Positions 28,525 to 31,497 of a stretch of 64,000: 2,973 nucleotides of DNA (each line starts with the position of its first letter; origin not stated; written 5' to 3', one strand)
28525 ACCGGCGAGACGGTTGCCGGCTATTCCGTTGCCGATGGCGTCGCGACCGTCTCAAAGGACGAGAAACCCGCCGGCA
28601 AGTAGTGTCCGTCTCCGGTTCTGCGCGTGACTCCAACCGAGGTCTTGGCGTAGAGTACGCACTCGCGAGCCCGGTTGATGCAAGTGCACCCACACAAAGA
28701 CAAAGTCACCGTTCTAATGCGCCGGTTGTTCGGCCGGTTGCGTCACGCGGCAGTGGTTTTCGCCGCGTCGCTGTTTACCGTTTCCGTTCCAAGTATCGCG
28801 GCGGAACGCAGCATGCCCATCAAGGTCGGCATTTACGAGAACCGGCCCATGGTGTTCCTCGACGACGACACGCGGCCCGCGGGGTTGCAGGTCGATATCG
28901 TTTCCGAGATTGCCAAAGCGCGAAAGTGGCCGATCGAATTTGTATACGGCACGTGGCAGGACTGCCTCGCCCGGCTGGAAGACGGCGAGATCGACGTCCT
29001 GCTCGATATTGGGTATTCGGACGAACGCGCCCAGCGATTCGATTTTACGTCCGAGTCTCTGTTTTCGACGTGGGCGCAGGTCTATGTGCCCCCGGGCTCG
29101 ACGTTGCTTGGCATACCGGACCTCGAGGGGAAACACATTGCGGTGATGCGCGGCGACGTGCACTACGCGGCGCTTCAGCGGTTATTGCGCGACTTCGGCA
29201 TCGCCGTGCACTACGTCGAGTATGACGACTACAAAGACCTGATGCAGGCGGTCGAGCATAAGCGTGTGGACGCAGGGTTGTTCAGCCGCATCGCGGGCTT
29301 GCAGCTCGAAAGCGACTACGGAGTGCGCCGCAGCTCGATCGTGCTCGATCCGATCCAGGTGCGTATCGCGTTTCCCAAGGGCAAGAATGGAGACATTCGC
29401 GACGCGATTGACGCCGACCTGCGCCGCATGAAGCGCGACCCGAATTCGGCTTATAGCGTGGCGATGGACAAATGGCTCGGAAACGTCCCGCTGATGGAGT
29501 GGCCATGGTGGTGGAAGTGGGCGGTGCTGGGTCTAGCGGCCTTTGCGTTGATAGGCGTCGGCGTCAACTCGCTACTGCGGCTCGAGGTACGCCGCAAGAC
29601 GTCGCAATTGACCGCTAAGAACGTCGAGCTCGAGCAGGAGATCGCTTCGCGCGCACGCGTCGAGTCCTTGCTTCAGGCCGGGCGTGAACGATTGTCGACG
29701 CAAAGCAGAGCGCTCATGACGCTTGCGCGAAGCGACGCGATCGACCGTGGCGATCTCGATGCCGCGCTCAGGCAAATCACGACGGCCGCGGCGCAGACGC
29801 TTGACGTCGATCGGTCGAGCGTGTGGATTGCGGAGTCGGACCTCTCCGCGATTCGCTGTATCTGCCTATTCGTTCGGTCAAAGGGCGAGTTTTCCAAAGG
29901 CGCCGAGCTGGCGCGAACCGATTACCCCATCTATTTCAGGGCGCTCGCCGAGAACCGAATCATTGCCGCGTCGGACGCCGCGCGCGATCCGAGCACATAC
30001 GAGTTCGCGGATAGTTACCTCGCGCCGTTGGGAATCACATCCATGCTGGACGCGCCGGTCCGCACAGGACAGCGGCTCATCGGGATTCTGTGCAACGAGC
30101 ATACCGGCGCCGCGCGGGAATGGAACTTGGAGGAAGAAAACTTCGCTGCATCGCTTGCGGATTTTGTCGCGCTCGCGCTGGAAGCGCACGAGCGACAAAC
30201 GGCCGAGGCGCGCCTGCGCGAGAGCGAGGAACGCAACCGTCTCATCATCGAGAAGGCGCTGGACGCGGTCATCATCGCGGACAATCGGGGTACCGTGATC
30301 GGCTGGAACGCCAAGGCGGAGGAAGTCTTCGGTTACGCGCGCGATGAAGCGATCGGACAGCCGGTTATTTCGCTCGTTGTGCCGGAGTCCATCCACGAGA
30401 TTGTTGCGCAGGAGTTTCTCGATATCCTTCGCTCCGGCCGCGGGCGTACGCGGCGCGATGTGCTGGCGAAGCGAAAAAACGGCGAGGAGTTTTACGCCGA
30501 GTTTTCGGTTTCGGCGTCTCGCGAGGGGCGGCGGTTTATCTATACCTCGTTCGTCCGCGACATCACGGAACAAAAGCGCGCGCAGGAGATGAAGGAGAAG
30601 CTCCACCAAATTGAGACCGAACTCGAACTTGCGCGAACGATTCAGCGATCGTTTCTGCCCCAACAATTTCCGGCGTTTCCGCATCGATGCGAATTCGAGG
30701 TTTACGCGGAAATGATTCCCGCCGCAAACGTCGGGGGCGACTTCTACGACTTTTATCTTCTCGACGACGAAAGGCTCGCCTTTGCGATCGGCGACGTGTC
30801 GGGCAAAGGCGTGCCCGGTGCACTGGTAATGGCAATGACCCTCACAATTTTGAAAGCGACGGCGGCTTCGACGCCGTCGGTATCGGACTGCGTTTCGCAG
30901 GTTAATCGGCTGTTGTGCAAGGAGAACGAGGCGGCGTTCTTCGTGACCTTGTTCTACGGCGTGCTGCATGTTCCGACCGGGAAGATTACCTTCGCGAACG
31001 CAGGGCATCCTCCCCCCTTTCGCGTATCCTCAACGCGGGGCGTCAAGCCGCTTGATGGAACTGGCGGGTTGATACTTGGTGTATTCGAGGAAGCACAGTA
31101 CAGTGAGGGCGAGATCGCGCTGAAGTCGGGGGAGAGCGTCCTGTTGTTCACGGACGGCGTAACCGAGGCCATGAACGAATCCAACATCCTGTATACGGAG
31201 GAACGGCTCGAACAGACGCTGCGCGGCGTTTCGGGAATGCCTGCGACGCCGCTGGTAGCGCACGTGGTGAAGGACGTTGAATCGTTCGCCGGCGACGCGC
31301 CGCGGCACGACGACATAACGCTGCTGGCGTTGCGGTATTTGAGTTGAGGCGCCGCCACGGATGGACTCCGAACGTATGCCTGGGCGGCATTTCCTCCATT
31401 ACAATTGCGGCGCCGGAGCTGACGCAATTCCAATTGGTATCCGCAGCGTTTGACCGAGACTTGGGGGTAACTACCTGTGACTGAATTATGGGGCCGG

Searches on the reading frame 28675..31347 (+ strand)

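Call 8: search_protein_families(library=pfam, proteins=[window:28675-31347:+], max_evalue=0.001)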
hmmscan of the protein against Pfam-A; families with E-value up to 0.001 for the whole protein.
window:28675-31347:+ (890 aa): 11 families
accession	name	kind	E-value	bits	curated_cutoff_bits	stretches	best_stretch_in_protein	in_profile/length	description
PF07228.17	SpoIIE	-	5.9e-53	180.1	25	1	697-888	1-191/192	Stage II sporulation protein E (SpoIIE)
PF00497.25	SBP_bac_3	-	5.2e-19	68.8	26.4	1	49-269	1-131/132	Bacterial extracellular solute-binding proteins, family 3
PF01590.32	GAF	-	8.4e-18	65.6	22.4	1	360-502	1-133/133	GAF domain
PF00989.32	PAS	-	1.9e-16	60.5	22.6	1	520-629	2-112/113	PAS fold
PF13426.13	PAS_9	-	3.5e-12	46.9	27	1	530-632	2-103/103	PAS domain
PF08448.16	PAS_4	-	3.8e-08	34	23.1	1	530-635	6-110/110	PAS fold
PF13188.13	PAS_8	-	6.2e-06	26.4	21.8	1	519-564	1-43/65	PAS domain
PF13185.12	GAF_2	-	1.8e-05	25.4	28.6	1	360-503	3-136/136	GAF domain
PF08447.18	PAS_3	-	0.0001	23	25.6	1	542-614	2-74/89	PAS fold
PF13492.12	GAF_3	-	0.00011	23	27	1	361-503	2-128/129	GAF domain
PF03466.25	LysR_substrate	-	0.00017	21.5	28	1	86-195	36-148/209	LysR substrate binding domain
